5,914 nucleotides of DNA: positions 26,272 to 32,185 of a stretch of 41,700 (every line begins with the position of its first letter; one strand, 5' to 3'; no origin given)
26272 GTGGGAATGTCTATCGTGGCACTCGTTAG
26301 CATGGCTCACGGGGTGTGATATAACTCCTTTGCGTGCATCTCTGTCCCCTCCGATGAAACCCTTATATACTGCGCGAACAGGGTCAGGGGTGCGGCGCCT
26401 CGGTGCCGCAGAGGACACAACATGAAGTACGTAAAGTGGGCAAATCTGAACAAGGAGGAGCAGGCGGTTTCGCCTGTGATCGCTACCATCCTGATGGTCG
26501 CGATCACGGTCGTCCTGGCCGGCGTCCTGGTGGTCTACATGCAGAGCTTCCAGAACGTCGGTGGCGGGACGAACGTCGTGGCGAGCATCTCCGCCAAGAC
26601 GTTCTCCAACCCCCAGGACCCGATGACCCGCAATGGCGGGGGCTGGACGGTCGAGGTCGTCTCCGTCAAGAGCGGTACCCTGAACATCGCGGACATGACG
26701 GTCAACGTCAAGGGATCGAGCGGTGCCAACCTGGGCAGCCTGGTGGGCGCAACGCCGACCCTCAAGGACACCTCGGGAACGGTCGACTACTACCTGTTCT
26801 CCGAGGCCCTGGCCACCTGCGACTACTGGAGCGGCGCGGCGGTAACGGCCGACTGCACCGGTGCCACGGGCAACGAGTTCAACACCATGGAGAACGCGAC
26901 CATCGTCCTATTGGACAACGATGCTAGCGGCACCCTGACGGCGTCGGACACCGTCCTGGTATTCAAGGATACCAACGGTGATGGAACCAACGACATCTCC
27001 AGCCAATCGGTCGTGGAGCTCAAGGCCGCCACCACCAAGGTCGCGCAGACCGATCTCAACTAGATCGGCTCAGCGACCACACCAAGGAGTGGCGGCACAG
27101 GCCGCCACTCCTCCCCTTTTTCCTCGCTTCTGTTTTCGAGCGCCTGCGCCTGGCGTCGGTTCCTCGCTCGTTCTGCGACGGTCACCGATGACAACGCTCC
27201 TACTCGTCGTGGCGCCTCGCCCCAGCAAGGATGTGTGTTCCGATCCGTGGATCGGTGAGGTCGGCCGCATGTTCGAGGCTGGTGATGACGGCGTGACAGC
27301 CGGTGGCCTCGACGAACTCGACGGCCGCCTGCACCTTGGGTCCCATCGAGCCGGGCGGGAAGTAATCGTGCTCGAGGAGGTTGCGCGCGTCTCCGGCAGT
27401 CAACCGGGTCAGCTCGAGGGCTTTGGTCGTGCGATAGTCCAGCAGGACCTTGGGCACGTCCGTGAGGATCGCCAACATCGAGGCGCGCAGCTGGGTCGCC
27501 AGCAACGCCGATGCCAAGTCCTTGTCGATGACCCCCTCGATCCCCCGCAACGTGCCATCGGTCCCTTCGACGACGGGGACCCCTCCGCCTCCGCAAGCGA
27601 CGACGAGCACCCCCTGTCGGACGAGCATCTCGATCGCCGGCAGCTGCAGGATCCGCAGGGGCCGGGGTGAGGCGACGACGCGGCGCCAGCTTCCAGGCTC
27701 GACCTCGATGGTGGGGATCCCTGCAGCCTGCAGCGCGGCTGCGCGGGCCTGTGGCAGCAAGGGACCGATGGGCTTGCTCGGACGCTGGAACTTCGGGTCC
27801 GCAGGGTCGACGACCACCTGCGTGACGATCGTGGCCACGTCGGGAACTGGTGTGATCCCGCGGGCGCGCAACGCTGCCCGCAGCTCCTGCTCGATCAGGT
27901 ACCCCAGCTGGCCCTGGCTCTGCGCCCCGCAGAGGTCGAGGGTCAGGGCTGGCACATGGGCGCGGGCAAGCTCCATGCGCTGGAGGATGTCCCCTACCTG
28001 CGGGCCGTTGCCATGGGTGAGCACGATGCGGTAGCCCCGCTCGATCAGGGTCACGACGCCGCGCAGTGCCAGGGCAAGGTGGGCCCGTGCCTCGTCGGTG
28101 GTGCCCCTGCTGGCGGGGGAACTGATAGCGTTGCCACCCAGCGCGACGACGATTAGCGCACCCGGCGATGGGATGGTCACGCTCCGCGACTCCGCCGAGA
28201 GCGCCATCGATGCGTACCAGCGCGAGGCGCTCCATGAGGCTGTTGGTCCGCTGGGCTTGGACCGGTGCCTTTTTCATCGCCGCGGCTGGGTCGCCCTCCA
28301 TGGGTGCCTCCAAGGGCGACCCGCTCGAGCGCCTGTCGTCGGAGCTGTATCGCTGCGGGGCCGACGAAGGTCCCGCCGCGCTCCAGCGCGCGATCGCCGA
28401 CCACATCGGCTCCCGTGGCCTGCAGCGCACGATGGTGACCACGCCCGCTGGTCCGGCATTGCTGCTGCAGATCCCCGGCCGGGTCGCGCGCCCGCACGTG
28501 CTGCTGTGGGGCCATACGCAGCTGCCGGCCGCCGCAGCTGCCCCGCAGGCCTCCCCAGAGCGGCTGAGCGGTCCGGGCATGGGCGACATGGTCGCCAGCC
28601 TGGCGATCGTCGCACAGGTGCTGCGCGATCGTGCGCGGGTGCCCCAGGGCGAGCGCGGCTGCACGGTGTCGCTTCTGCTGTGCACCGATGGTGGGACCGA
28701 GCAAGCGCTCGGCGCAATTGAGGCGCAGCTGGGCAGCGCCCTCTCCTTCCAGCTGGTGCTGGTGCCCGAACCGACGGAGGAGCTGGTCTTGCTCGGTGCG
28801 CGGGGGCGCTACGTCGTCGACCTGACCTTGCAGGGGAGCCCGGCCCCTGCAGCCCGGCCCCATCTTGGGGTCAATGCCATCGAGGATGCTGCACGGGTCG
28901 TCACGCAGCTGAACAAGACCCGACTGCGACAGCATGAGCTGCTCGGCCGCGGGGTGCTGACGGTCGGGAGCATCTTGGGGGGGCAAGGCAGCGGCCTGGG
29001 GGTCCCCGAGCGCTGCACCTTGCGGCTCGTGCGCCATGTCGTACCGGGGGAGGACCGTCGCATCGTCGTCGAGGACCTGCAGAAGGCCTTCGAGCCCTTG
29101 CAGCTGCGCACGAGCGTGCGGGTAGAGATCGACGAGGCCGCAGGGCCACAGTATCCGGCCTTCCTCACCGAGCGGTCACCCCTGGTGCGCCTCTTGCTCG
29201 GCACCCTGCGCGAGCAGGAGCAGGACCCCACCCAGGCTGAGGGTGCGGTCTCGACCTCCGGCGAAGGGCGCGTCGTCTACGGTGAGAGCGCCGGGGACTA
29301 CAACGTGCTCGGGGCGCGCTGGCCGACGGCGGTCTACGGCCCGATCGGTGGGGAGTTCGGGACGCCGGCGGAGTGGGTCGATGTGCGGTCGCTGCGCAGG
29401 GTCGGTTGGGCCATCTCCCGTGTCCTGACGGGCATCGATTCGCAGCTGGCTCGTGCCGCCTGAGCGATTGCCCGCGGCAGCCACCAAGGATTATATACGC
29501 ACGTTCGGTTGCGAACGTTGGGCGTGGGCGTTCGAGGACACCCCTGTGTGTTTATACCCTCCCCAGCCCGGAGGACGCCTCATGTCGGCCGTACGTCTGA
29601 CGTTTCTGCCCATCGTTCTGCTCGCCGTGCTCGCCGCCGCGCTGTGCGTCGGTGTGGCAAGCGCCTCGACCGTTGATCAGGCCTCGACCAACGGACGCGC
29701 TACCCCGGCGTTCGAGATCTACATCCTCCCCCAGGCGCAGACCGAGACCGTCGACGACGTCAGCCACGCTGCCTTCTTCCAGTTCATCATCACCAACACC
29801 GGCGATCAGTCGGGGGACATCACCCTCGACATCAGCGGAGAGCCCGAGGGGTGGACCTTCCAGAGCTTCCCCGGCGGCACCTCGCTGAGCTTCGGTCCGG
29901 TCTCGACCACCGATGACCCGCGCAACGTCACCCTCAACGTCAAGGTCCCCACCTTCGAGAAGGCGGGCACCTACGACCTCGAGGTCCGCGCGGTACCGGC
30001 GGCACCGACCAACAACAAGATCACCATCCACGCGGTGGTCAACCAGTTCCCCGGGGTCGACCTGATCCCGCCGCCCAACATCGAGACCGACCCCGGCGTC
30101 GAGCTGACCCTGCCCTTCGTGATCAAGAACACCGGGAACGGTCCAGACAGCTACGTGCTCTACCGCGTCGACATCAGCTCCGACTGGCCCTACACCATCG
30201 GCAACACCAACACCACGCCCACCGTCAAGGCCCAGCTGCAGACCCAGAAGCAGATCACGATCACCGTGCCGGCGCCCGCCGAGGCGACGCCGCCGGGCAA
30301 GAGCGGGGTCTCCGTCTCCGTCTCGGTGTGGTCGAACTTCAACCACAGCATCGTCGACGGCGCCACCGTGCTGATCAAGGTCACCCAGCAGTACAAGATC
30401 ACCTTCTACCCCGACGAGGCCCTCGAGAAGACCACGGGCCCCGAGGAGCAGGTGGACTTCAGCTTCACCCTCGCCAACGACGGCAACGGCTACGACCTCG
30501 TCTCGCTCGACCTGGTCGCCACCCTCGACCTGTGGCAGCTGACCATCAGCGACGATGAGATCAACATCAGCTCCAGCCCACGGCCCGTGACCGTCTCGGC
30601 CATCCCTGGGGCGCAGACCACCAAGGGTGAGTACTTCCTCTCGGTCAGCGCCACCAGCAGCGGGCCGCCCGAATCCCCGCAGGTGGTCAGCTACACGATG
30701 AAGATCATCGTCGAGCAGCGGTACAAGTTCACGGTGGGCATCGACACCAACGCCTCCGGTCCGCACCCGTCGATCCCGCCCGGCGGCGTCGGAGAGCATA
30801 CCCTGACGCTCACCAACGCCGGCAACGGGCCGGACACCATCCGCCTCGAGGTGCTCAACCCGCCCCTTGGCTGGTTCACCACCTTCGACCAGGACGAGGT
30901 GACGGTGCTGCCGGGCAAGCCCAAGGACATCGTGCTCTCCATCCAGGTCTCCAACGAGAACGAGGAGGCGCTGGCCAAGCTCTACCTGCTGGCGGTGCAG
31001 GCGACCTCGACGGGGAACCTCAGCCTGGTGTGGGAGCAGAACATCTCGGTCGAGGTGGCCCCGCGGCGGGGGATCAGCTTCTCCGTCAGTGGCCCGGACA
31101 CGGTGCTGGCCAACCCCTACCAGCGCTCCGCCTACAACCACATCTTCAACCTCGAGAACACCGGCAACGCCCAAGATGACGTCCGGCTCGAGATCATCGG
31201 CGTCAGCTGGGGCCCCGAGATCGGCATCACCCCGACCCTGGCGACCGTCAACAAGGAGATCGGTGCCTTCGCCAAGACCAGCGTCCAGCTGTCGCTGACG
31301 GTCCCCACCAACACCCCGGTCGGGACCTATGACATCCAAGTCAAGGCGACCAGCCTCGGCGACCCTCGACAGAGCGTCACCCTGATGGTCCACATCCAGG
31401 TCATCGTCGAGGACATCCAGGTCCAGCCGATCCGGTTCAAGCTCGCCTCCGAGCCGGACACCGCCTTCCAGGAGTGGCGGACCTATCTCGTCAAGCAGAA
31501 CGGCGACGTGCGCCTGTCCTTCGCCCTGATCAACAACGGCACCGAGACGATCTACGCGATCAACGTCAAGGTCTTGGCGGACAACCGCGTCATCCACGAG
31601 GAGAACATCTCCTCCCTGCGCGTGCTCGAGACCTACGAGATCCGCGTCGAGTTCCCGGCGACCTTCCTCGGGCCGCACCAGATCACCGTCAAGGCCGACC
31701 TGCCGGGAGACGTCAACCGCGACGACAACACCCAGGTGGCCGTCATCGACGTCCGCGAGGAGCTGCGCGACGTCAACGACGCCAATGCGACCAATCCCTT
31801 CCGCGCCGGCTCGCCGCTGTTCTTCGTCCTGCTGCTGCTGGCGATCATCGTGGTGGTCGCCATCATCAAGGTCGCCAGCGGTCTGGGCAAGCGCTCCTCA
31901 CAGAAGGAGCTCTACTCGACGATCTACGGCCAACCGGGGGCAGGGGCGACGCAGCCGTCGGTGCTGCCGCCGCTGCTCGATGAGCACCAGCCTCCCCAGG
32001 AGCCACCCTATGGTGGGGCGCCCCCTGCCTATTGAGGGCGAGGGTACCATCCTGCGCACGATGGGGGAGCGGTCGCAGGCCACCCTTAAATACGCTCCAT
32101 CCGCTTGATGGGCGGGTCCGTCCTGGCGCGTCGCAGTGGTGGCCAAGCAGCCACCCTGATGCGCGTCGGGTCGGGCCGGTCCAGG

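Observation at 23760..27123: Cluster of prepilin peptidase, KaiC-like ATPase, P-loop-less KaiC paralog and class-III-signal pilin, without ArlI/ArlJ-type assembly core genes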

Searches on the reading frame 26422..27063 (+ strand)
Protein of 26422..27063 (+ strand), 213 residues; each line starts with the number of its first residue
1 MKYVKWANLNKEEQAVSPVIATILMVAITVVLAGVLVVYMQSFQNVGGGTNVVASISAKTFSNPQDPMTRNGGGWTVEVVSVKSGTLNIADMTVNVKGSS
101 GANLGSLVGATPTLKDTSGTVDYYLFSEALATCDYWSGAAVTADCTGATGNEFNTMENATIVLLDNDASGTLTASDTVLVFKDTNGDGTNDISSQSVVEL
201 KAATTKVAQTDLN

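Call 8: search_protein_families(library=pfam, proteins=[window:26422-27063:+], max_evalue=0.01)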
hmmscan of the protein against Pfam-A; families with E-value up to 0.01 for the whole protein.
window:26422-27063:+ (213 aa): 2 families
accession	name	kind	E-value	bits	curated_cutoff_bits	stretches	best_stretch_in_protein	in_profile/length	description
PF07790.16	Pilin_N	-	3.2e-09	37.9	25.2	1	14-74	1-62/78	Archaeal Type IV pilin, N-terminal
PF23960.2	DUF7289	-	0.0094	15.9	27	1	15-102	2-91/238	Family of unknown function (DUF7289)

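Call 9: search_protein_families(library=ncbifam, proteins=[window:26422-27063:+], max_evalue=0.1)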
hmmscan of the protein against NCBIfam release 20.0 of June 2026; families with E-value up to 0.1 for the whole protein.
window:26422-27063:+ (213 aa): 2 families
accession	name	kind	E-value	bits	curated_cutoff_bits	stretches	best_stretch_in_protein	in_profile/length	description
TIGR02537.2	arch_flag_Nterm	domain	5.9e-11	41.6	20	1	14-41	3-30/33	archaellin/type IV pilin N-terminal domain-containing protein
NF046073.1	UpsA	equivalog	2.6e-06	27.6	130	1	14-100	2-81/136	pilin subunit UpsA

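Call 79: find_homologous_proteins(query=window:26422-27063:+, max_evalue=0.001)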
Query window:26422-27063:+ (213 aa): 1077 proteins with E <= 0.001 among 5303 candidates; the best 120 are listed.
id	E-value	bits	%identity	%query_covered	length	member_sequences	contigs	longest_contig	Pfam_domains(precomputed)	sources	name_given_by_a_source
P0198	4.3e-128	443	100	100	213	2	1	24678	PF07790.17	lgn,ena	-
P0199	1.6e-83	298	67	100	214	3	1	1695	PF07790.17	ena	-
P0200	1.1e-37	148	44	95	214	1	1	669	PF07790.17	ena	-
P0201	6.6e-36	142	42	95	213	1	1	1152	PF07790.17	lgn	-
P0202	5.9e-33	133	40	95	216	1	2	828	PF07790.17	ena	-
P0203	7.4e-33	132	44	89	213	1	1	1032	PF07790.17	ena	-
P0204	2.2e-32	131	39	95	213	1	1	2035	PF07790.17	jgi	jgi:flagellin-like protein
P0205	2.7e-32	130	44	92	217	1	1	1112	PF07790.17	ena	-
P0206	3.0e-32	130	42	89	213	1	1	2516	PF07790.17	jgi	jgi:flagellin-like protein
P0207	9.6e-32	129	42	95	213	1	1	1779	PF07790.17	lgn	-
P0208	3.0e-30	124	40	89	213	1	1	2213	PF07790.17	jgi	-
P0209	4.0e-30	123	40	95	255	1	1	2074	PF07790.17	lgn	-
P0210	4.5e-29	120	37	95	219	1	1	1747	PF07790.17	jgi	jgi:flagellin-like protein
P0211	8.4e-28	116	36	97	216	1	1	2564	PF07790.17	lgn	-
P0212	9.8e-28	116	38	95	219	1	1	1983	PF07790.17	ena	-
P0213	7.6e-27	113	43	85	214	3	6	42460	PF07790.17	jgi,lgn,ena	-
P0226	2.7e-22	98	42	83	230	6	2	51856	PF07790.17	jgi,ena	-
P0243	1.7e-18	85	34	96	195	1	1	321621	PF07790.17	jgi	jgi:flagellin-like protein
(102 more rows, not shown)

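Call 83: find_encoding_contigs(protein=P0213, flank=8000, max_places=2)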
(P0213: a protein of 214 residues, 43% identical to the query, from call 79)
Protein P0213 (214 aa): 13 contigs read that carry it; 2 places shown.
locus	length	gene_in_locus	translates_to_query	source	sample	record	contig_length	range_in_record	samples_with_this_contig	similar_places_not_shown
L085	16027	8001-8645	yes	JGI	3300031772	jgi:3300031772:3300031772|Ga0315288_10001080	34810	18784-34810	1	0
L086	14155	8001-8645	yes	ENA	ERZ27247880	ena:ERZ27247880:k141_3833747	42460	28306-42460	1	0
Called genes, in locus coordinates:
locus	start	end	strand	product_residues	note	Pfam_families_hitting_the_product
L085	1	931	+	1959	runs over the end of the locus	PF13517:FG-GAP_3, PF00801:PKD, PF18911:PKD_4, PF00801:PKD, PF18911:PKD_4, PF18911:PKD_4, PF00801:PKD, PF18911:PKD_4, +4 more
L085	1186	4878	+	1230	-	PF18884:TSP3_bac (weak), PF11992:TgpA_N, PF13620:CarboxypepD_reg (faint), PF01841:Transglut_core, PF02369:Big_1 (faint), PF13559:DUF4129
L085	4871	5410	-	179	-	PF10050:DUF2284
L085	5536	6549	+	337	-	-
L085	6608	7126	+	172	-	PF01998:DUF131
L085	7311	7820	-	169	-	PF03479:PCC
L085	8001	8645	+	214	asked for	PF07790:Pilin_N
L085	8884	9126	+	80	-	-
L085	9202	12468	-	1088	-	PF25596:CPSase_L_D1, PF02786:CPSase_L_D2, PF07478:Dala_Dala_lig_C, PF02787:CPSase_L_D3, PF25596:CPSase_L_D1, PF02786:CPSase_L_D2, PF02222:ATP-grasp (weak), PF02142:MGS, +2 more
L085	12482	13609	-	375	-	PF00988:CPSase_sm_chain, PF00117:GATase, PF07722:Peptidase_C26 (faint)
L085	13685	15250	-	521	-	PF00206:Lyase_1, PF14698:ASL_C2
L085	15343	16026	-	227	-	?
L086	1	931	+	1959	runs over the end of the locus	PF13517:FG-GAP_3, PF00801:PKD, PF18911:PKD_4, PF00801:PKD, PF18911:PKD_4, PF18911:PKD_4, PF00801:PKD, PF18911:PKD_4, +4 more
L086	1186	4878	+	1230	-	PF18884:TSP3_bac (weak), PF11992:TgpA_N, PF13620:CarboxypepD_reg (faint), PF01841:Transglut_core, PF02369:Big_1 (faint), PF13559:DUF4129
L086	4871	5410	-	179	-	PF10050:DUF2284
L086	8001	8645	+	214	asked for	PF07790:Pilin_N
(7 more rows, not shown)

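Call 84: find_encoding_contigs(protein=P0243, flank=8000, max_places=1)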
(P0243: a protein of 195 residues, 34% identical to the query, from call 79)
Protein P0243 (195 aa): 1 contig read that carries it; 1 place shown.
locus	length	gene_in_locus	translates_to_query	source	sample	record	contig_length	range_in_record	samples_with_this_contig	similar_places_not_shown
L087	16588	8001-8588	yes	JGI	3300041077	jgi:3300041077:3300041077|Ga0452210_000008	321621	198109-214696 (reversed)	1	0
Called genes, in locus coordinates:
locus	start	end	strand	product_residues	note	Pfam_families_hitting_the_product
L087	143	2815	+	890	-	PF00931:NB-ARC, PF01637:ATPase_2, PF13191:AAA_16, PF13401:AAA_22, PF17874:TPR_MalT, PF13424:TPR_12, PF13424:TPR_12, PF13424:TPR_12, +22 more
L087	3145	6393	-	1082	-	PF17963:Big_9 (faint), PF17032:Zn_ribbon_15 (faint), PF12773:DZR (weak), PF13240:Zn_Ribbon_1 (faint), PF13248:Zn_ribbon_3 (faint)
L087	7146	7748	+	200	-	PF07790:Pilin_N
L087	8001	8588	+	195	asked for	PF07790:Pilin_N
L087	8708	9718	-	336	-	PF01035:DNA_binding_1, PF04493:Endonuclease_5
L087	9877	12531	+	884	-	-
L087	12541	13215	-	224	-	PF04013:Methyltrn_RNA_2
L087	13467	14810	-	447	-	PF02881:SRP54_N, PF00448:SRP54, PF02978:SRP_SPB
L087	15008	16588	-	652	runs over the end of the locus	-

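Call 85: find_encoding_contigs(protein=P0226, flank=8000, max_places=1)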
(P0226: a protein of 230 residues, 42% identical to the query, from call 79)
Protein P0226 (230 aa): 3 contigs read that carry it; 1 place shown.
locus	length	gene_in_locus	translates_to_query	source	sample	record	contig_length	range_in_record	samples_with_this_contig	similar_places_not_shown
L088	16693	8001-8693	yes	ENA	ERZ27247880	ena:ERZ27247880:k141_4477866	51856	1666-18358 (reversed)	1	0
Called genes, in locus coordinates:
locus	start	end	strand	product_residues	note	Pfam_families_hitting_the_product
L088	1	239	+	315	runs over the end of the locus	-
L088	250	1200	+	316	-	PF01916:DS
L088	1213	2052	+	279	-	PF00339:Arrestin_N, PF03643:Vps26 (faint)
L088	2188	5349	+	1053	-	PF17963:Big_9 (faint)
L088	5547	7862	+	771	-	PF01138:RNase_PH, PF03725:RNase_PH_C (weak), PF01138:RNase_PH, PF00013:KH_1, PF00575:S1, PF24685:OB_RRP5_4th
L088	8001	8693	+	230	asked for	PF07790:Pilin_N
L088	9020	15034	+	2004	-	PF07790:Pilin_N, PF00092:VWA (faint), PF07705:CARDB (weak)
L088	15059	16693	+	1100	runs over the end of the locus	?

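Call 86: predict_structure(alignment_id=A7)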
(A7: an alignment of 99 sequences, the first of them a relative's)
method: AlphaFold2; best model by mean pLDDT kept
length: 213 residues; sequences in the alignment: 99
mean_pLDDT: 87.1   pTM: 0.75
mean pLDDT of the five models: 87.1, 87.1, 84.8, 84.3, 83.7
residues with pLDDT >= 90: 141; 70-90: 34; 50-70: 36; < 50: 2
segments of 3 or more residues with pLDDT < 50: none
pLDDT, mean of each block of 10 residues (from residue 1): 56 72 95 89 60 95 95 97 93 96 89 65 82 87 87 94 94 97 95 97 94 96
secondary structure, 60 per line:
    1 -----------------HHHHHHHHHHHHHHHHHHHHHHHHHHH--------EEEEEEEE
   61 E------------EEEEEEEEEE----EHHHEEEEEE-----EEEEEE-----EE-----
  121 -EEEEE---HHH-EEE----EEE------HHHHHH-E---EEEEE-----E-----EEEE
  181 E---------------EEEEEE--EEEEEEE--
elements in order: H18-44 E53-61 E74-83 E92-97 E103-108 E122-126 E134-136 E141-143 H150-155 E161-165 E177-181 E197-202 E205-211

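Call 90: fold_search(model_id=the predicted structure, library=pdb)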
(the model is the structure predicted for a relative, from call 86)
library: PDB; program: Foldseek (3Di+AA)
matches with E <= 10: 858; with E <= 0.001: 0
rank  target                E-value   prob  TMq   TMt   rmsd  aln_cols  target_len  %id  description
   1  1nbc_A                7.4e-03  0.57  0.23  0.28  12.7       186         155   13  BACTERIAL TYPE 3A CELLULOSE-BINDING DOMAIN (released 1997-09-26)
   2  4b9f_A                1.9e-02  0.38  0.22  0.27  12.3       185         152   14  High resolution structure for family 3a carbohydrate binding module from the cipA scaffolding of clostridium thermocel (released 2012-09-12)
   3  1g43                  3.3e-02  0.30  0.24  0.29  13.6       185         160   16  CRYSTAL STRUCTURE OF A FAMILY IIIA CBD FROM CLOSTRIDIUM CELLULOLYTICUM (released 2000-12-01)
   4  4jo5                  3.7e-02  0.33  0.23  0.27  12.6       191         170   15  CBM3a-L domain with flanking linkers from scaffoldin cipA of cellulosome of Clostridium thermocellum (released 2013-07-17)
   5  6d5b_F                1.0e-01  0.16  0.21  0.27  13.1       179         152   11  Structure of Caldicellulosiruptor danielii CBM3 module of glycoside hydrolase WP_045175321 (released 2019-04-24)
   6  4b9p                  1.4e-01  0.18  0.24  0.28  11.7       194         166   10  Biomass sensoring module from putative Rsgi2 protein of Clostridium thermocellum resemble family 3 carbohydrate-binding  (released 2013-09-11)
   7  6ori                  1.5e-01  0.15  0.24  0.16  11.3       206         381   13  Enterococcal surface protein, partial N-terminal region (released 2020-05-13)
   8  7c7u_A                1.8e-01  0.15  0.23  0.11  11.1       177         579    9  Biofilm associated protein - BSP domain (released 2021-05-12)
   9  3isy                  2.2e-01  0.20  0.22  0.34  10.7       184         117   12  Crystal structure of an intracellular proteinase inhibitor (ipi, bsu11130) from bacillus subtilis at 2.61 A resolution (released 2009-09-15)
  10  7c7u_B                2.2e-01  0.16  0.25  0.12  11.0       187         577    8  Biofilm associated protein - BSP domain (released 2021-05-12)
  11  4ruw                  2.2e-01  0.12  0.16  0.10  15.6       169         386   11  The crystal structure of endonuclease/exonuclease/phosphatase from Beutenbergia cavernae DSM 12333 (released 2014-12-24)
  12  3peo_G                2.4e-01  0.11  0.19  0.20  15.5       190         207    9  Crystal structure of acetylcholine binding protein complexed with metocurine (released 2011-10-12)
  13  6sl4_C                2.5e-01  0.13  0.21  0.28  12.1       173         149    8  The unique CBM-Cthe_0271 of Ruminiclostridium thermocellum (released 2020-03-18)
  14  8wac                  2.5e-01  0.10  0.20  0.28  10.4       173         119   11  Crystal structure of a novel agarose-binding carbohydrate binding module of an agarase (released 2024-09-11)
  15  6xx1_C                2.8e-01  0.14  0.22  0.29  11.8       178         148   11  The unique CBM3-Clocl_1192 of Hungateiclostridium clariflavum (released 2020-05-06)
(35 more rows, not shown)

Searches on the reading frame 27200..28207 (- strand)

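Call 8: search_protein_families(library=pfam, proteins=[window:27200-28207:-], max_evalue=0.01)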
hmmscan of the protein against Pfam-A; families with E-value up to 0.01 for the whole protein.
window:27200-28207:- (335 aa): 1 family
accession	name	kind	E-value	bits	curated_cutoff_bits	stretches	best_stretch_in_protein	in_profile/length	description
PF00696.33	AA_kinase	-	1.5e-27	97.3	24.9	2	155-310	89-234/234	Amino acid kinase family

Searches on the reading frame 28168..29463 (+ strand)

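Call 8: search_protein_families(library=pfam, proteins=[window:28168-29463:+], max_evalue=0.01)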
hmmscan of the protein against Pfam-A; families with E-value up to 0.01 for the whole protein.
window:28168-29463:+ (431 aa): 2 families
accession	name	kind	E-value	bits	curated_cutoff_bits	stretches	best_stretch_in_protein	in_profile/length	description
PF07687.19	M20_dimer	-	1.9e-11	44.3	21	1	211-312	3-103/107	Peptidase dimerisation domain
PF01546.33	Peptidase_M20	-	0.00078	19.8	24.6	1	131-411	26-195/206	Peptidase family M20/M25/M40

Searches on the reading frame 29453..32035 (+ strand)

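Call 8: search_protein_families(library=pfam, proteins=[window:29453-32035:+], max_evalue=0.01)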
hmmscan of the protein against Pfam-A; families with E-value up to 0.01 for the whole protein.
window:29453-32035:+ (860 aa): 6 families
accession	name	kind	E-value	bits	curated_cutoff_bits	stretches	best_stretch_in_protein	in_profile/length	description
PF10633.15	NPCBM_assoc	-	4.7e-09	36.8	24.4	0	213-278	2-66/78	NPCBM-associated, NEW3 domain of alpha-galactosidase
PF07705.17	CARDB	-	4.5e-08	33.7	22.7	1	680-757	15-92/101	CARDB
PF11614.14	FixG_C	-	0.00032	21.3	25.6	0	450-503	36-89/119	IG-like fold at C-terminal of FixG, putative oxidoreductase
PF19912.4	DUF6385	-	0.0015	19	26.8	0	102-135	1-34/82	Domain of unknown function (DUF6385)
PF01835.25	MG2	-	0.0036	18.1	32.8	0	607-644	57-94/96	MG2 domain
PF22544.2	HYDIN_VesB_CFA65-like_Ig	-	0.0087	16.7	25.5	0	441-495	15-68/100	HYDIN/CFA65/VesB-like, Ig-like domain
